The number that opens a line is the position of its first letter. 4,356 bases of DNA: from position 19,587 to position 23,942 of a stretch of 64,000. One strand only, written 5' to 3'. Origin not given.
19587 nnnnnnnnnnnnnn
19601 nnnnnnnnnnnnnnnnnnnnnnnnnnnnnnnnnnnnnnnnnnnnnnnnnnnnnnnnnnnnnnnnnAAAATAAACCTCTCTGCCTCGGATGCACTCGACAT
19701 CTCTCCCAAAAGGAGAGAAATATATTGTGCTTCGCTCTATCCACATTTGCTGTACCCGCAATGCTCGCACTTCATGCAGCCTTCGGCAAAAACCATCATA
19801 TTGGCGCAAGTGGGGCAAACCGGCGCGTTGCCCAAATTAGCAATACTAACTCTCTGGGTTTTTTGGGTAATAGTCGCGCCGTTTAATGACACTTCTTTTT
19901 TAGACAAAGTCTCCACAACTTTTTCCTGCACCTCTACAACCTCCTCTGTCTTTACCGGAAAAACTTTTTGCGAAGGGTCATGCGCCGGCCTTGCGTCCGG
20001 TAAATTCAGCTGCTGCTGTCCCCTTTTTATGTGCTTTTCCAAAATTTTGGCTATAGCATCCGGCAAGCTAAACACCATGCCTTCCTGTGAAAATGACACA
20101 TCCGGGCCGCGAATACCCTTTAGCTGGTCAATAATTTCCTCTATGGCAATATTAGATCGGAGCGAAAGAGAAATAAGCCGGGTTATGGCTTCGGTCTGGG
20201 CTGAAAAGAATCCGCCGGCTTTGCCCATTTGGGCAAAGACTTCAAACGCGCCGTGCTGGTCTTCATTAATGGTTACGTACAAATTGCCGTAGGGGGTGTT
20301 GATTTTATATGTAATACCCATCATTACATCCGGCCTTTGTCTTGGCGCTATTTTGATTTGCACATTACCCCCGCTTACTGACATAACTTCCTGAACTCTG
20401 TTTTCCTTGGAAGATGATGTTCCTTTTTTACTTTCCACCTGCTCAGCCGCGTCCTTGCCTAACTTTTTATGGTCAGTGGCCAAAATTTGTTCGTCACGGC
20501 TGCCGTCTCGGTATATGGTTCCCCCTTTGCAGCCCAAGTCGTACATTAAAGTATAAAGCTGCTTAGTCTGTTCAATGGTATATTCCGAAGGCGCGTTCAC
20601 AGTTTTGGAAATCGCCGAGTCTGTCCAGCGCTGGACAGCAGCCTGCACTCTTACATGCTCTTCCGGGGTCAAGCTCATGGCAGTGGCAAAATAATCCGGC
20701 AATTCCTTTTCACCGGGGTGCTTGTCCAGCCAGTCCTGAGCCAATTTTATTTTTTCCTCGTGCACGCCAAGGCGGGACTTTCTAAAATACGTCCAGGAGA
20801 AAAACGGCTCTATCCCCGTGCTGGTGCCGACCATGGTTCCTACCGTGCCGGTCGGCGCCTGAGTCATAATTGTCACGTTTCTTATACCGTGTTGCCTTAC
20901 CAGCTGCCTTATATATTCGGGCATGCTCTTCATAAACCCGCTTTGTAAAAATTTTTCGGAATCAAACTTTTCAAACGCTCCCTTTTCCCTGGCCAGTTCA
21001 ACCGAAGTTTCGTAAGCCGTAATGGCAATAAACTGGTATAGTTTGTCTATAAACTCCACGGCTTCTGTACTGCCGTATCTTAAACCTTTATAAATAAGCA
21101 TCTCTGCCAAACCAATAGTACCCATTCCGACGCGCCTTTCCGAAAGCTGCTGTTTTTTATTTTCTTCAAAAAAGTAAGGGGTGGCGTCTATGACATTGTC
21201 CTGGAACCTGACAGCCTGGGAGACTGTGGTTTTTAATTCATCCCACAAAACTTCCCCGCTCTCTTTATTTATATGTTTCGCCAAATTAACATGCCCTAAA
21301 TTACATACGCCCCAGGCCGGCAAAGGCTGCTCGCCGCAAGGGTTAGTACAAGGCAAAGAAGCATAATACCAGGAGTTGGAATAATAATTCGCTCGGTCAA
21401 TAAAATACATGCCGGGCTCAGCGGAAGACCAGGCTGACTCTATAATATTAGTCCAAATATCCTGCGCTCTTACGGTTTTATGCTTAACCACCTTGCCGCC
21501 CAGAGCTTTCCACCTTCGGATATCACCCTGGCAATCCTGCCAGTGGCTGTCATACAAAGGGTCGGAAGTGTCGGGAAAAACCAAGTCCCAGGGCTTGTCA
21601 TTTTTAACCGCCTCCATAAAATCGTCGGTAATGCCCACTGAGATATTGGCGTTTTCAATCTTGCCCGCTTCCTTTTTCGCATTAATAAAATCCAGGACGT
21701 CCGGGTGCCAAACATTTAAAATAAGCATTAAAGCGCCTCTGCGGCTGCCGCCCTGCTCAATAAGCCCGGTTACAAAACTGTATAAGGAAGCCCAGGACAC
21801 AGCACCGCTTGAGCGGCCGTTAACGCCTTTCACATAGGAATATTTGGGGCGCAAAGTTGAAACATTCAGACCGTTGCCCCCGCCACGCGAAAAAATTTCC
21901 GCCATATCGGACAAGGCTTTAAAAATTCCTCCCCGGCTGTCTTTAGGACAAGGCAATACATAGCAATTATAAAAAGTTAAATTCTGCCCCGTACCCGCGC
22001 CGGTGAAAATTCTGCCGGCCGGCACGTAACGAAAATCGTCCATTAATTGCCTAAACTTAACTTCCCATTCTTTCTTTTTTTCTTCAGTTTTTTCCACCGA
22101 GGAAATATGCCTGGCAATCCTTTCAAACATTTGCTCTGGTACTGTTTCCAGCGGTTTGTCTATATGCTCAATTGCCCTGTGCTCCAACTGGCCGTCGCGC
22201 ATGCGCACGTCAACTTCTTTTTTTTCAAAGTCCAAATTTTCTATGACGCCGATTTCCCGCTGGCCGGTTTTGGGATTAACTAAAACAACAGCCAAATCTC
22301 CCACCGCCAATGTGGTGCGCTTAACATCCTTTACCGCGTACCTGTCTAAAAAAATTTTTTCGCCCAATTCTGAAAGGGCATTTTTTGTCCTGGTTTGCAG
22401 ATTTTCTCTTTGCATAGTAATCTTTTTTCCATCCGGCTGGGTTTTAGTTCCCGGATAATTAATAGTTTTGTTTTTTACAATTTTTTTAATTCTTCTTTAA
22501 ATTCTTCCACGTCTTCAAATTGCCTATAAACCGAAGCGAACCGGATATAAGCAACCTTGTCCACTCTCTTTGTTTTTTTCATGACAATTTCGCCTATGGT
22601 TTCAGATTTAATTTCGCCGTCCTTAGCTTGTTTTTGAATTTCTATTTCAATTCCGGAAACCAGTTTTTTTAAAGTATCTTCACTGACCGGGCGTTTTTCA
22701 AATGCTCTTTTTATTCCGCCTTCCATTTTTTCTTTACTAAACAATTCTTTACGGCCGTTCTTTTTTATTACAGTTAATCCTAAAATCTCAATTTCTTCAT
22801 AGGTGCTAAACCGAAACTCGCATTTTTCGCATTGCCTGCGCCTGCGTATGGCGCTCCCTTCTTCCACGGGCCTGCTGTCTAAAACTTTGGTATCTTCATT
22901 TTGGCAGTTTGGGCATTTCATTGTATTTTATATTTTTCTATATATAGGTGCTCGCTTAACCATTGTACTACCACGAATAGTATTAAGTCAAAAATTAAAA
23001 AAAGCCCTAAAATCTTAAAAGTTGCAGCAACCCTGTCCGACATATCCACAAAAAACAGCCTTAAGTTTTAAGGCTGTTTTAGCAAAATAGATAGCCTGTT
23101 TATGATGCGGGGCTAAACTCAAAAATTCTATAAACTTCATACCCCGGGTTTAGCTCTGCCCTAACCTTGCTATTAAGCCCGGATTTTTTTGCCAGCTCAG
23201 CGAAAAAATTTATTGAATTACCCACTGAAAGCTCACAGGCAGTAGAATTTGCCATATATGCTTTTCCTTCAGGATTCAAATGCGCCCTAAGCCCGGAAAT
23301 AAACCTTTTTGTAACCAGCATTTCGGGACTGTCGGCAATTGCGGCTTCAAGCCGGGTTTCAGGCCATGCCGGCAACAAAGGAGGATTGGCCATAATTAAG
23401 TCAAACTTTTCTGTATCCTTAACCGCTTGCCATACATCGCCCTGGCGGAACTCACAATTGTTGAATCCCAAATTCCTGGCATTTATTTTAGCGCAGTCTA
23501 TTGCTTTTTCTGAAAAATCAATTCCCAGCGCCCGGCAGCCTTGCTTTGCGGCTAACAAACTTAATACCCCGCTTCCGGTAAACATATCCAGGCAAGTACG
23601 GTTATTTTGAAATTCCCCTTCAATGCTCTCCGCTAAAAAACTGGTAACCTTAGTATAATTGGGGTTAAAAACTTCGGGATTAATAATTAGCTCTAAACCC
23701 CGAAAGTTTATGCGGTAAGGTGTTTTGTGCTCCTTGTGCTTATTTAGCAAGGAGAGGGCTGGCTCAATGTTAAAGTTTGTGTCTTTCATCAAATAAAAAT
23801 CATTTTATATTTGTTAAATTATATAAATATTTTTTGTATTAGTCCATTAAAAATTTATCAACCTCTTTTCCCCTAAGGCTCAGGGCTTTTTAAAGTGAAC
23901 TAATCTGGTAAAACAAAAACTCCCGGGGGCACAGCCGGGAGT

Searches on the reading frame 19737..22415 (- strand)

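Call 9: search_protein_families(library=pfam, proteins=[window:19737-22415:-], max_evalue=0.001)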
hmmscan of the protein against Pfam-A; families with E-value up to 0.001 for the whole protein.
window:19737-22415:- (892 aa): 3 families
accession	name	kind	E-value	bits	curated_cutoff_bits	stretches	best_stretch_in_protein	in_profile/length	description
PF02867.20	Ribonuc_red_lgC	-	2e-121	406.7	23.9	1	150-635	2-523/523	Ribonucleotide reductase, barrel domain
PF12637.14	TSCPD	-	3.4e-21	75.8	22.8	1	703-795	3-87/88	TSCPD domain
PF00317.26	Ribonuc_red_lgN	-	5e-12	46.1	28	1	86-144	21-76/77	Ribonucleotide reductase, all-alpha domain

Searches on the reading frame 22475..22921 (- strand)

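Call 9: search_protein_families(library=pfam, proteins=[window:22475-22921:-], max_evalue=0.001)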
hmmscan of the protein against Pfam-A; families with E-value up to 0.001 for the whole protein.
window:22475-22921:- (148 aa): 2 families
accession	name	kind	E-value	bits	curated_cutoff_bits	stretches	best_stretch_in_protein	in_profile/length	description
PF03477.21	ATP-cone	-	1.9e-21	76.9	25.8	1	50-137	2-87/88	ATP cone domain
PF22811.2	Zn_ribbon_NrdR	-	2.2e-21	76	27.2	1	1-42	1-42/42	Transcriptional repressor NrdR-like, N-terminal domain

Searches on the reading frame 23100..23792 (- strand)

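Call 9: search_protein_families(library=pfam, proteins=[window:23100-23792:-], max_evalue=0.001)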
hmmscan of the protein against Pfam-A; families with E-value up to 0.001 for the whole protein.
window:23100-23792:- (230 aa): 12 families
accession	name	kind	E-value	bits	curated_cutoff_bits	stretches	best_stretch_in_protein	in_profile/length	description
PF13847.12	Methyltransf_31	-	3.2e-17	63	27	1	64-184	4-113/145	Methyltransferase domain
PF05175.20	MTS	-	2.7e-13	50.4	23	1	39-179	8-137/170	Methyltransferase small domain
PF13649.12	Methyltransf_25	-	2.9e-11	44.3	27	1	68-154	2-88/97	Methyltransferase domain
PF06325.19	PrmA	-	7.2e-09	36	22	1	54-136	152-233/296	Ribosomal protein L11 methyltransferase (PrmA)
PF03602.21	Cons_hypoth95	-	7.3e-09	36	24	1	34-138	12-122/182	Conserved hypothetical protein 95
PF08241.18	Methyltransf_11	-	4.3e-07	30.9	21.2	1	68-136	1-67/95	Methyltransferase domain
PF09445.16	Methyltransf_15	-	9.3e-06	25.8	22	1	65-138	2-80/165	RNA cap guanine-N2 methyltransferase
PF01170.24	UPF0020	-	2.5e-05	24.5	22.3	1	86-138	77-130/197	RMKL-like, methyltransferase domain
PF08242.18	Methyltransf_12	-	4.9e-05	24.4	30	1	72-136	5-72/98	Methyltransferase domain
PF13489.12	Methyltransf_23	-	0.00039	20.6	27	1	59-136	18-88/164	Methyltransferase domain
PF02384.22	N6_Mtase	-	0.00042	20.2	20.4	1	41-151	28-147/311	N-6 DNA Methylase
PF01555.25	N6_N4_Mtase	-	0.00057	20.3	26.7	1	59-102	177-220/221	DNA methylase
